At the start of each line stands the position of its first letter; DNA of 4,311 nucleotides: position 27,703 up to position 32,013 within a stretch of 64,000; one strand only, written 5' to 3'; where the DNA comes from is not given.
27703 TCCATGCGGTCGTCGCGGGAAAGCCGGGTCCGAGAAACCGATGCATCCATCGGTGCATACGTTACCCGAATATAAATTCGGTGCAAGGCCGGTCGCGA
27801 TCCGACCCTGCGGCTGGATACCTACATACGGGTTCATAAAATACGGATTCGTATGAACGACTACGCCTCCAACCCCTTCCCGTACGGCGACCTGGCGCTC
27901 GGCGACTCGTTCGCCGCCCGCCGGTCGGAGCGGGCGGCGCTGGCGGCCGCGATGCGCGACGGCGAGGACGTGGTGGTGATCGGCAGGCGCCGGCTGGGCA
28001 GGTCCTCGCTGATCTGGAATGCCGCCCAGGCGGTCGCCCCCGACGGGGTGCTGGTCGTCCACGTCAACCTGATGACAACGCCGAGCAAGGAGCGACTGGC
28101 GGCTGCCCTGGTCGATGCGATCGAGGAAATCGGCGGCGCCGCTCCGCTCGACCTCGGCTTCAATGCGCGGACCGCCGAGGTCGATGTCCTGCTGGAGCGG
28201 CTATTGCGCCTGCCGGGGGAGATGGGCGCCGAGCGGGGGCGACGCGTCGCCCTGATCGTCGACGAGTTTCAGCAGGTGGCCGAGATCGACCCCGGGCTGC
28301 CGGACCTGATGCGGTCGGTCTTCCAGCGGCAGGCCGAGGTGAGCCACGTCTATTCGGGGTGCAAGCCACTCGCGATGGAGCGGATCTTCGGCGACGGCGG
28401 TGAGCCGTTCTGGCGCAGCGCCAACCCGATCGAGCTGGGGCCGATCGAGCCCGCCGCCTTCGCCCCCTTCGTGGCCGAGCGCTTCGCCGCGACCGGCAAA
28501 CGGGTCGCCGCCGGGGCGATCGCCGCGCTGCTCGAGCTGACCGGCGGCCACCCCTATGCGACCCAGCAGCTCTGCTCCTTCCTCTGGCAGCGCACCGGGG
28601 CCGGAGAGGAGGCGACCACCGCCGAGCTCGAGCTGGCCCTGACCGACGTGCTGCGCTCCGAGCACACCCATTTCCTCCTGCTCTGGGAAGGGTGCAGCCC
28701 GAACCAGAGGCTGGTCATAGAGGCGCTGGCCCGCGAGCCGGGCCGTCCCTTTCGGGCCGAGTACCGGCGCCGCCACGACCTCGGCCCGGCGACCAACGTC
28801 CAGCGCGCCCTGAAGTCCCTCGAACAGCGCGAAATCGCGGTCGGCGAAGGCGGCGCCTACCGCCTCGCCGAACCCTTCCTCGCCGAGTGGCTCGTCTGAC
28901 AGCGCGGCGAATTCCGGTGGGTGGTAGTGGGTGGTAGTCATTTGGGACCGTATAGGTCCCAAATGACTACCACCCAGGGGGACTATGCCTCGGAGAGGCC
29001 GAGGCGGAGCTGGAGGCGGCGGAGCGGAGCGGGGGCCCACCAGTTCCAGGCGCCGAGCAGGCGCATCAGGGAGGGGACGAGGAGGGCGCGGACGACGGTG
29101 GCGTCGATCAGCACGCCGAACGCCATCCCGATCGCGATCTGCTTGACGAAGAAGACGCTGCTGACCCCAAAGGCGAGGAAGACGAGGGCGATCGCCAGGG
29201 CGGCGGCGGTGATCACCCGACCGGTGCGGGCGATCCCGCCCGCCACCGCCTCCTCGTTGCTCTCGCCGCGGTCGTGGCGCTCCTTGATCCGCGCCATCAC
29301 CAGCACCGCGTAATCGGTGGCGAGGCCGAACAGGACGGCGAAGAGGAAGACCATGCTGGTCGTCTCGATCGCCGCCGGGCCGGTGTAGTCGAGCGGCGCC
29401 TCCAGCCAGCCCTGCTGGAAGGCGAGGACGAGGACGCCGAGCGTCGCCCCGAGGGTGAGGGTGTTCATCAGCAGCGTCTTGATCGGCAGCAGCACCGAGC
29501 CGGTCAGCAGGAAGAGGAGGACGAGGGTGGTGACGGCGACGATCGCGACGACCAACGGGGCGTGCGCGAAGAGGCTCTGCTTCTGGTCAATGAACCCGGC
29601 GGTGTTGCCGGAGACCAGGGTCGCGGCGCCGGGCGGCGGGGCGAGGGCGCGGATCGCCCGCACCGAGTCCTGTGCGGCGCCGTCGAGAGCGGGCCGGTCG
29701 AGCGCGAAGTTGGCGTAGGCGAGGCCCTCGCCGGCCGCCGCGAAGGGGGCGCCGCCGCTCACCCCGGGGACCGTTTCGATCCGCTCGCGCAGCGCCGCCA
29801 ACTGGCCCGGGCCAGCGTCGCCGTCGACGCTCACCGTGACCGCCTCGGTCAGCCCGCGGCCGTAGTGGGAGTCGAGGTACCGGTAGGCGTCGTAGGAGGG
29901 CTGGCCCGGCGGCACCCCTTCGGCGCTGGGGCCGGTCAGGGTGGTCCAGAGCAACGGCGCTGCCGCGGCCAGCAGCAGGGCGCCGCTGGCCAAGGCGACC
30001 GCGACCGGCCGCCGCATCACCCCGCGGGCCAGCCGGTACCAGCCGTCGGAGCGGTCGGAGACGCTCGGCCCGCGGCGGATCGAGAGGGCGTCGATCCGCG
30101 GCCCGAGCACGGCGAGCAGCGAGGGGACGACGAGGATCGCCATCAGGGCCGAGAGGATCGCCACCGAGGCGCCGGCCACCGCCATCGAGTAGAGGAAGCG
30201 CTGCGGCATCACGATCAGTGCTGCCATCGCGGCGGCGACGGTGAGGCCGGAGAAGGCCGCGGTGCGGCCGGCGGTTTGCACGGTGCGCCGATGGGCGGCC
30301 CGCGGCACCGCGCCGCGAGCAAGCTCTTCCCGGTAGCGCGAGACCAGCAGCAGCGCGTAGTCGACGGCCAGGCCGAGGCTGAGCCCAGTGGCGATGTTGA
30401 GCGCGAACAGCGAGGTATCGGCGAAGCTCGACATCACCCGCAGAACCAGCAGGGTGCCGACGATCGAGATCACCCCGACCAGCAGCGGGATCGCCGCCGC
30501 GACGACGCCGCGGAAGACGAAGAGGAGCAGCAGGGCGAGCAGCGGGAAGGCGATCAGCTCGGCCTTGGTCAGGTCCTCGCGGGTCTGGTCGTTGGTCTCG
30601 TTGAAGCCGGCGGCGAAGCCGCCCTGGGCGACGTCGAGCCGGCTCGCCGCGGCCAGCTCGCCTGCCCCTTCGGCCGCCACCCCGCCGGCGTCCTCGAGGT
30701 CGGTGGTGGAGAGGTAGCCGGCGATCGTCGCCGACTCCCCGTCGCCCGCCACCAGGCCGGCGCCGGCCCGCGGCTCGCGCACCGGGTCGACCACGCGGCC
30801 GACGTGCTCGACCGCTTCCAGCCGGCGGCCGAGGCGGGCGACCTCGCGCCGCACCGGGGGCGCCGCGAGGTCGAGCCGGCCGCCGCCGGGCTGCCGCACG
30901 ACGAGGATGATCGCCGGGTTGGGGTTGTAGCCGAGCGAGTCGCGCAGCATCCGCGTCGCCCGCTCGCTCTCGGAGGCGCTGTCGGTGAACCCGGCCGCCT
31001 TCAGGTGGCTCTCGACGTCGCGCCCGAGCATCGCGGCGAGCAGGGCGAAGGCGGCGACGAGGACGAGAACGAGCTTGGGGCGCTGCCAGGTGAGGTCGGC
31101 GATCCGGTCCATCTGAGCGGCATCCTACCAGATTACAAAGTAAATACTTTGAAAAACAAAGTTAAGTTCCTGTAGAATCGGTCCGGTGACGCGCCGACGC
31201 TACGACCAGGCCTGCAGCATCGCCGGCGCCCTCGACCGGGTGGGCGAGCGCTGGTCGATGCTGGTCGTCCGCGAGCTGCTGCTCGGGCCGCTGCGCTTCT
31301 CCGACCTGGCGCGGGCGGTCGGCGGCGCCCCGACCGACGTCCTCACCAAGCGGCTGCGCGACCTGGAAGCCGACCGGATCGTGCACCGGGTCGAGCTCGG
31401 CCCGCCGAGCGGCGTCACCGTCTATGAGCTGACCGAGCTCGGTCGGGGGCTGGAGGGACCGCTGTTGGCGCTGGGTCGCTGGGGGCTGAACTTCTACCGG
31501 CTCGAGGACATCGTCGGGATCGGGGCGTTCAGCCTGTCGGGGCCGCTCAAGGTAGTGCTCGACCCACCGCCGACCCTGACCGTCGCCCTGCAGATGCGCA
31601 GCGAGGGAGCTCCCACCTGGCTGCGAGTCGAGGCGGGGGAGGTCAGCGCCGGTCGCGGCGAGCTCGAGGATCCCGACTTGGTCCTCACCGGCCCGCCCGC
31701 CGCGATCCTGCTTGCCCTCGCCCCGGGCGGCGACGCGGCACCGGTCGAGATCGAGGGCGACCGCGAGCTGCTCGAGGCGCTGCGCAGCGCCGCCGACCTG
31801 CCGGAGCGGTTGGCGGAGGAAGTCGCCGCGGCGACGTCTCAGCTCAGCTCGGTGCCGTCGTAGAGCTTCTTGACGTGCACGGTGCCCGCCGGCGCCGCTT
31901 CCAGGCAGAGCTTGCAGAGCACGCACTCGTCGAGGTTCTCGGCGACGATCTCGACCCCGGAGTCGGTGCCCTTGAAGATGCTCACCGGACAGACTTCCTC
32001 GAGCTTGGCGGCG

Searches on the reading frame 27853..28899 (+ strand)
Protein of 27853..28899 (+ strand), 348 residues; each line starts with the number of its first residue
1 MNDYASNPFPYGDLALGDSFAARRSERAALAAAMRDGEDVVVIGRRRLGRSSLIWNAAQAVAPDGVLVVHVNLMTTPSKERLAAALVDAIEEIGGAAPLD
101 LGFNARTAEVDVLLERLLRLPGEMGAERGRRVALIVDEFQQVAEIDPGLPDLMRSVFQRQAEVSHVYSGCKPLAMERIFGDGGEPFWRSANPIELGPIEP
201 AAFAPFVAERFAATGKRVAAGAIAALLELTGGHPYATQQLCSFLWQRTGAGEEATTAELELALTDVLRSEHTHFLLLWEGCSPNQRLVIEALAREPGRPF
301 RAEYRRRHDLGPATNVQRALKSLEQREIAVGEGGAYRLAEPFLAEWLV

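Call 31: search_protein_families(library=pfam, proteins=[window:27853-28899:+], max_evalue=0.01)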
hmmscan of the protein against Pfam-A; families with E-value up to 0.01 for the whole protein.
window:27853-28899:+ (348 aa): 4 families
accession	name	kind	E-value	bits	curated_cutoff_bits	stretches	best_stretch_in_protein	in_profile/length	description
PF13191.12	AAA_16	-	0.00012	23.1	32.6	1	20-160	2-159/167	AAA ATPase domain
PF13401.12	AAA_22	-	0.00015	22.5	27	1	40-171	8-124/130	AAA domain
PF01637.24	ATPase_2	-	0.00048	20.4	33.2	1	39-163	22-145/225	ATPase domain predominantly from Archaea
PF25213.1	HVO_A0261_N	-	0.0031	17.8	35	1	282-339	10-64/86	HVO_A0261 N-terminal domain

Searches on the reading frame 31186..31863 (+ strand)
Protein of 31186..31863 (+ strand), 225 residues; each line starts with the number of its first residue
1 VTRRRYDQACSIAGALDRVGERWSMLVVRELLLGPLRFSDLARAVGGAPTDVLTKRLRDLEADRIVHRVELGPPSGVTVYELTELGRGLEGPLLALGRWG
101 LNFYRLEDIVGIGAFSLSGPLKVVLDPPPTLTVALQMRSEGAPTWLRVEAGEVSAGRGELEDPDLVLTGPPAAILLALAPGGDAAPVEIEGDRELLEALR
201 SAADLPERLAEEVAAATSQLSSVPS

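Call 31: search_protein_families(library=pfam, proteins=[window:31186-31863:+], max_evalue=0.01)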
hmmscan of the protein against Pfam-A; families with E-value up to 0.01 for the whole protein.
window:31186-31863:+ (225 aa): 2 families
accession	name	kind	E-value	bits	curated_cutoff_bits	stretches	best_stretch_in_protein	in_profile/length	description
PF01638.23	HxlR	-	8.2e-20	70.9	20.8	1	19-104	2-87/91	HxlR-like helix-turn-helix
PF07398.16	MDMPI_C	-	0.0016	19.6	29.5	1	120-197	24-89/90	MDMPI C-terminal domain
